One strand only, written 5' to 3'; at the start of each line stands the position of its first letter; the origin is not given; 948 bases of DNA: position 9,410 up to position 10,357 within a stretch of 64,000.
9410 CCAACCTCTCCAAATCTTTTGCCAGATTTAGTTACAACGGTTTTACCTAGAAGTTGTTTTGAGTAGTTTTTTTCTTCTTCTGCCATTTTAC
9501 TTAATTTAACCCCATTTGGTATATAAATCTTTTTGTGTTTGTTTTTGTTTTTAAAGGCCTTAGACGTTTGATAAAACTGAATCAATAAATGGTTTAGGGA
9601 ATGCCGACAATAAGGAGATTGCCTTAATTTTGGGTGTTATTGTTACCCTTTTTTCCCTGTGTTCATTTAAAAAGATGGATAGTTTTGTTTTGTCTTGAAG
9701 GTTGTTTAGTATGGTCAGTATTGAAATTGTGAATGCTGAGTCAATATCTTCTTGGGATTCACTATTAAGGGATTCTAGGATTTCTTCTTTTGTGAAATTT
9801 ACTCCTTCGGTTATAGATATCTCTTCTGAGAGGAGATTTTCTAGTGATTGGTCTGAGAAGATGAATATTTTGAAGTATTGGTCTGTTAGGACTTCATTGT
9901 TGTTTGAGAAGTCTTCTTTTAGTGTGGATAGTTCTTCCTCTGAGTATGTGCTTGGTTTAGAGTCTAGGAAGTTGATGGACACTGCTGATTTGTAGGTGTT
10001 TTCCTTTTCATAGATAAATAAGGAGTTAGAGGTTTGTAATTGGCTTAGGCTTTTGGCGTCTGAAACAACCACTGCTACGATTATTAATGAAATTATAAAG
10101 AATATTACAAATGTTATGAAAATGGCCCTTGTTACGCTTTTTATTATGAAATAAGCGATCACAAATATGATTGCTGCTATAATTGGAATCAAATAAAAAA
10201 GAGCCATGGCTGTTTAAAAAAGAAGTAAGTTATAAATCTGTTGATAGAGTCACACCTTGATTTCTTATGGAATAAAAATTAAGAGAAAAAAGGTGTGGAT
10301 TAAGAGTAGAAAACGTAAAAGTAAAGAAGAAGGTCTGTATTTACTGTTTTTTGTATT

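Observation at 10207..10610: Candidate oriC: inverted ORB-like boxes flanking an AT-rich DUE directly upstream of cdc6-polD operon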

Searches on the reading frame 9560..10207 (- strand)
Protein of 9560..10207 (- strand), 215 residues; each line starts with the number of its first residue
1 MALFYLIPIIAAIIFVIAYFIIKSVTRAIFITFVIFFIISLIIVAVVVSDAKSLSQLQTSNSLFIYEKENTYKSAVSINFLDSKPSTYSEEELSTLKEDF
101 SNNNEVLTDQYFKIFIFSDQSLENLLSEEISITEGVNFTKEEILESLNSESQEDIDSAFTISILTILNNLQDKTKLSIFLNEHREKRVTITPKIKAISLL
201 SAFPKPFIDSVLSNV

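Call 6: search_protein_families(library=pfam, proteins=[window:9560-10207:-])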
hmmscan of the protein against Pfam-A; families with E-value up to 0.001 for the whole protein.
window:9560-10207:- (215 aa): 0 families

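Call 49: search_protein_families(library=ncbifam, proteins=[window:9560-10207:-], max_evalue=0.01)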
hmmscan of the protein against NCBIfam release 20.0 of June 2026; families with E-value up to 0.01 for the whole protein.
window:9560-10207:- (215 aa): 1 family
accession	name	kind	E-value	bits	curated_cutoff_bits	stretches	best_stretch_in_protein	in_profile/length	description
TIGR04370.1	glyco_rpt_poly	subfamily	0.0039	16.2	40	1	8-84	189-267/396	oligosaccharide repeat unit polymerase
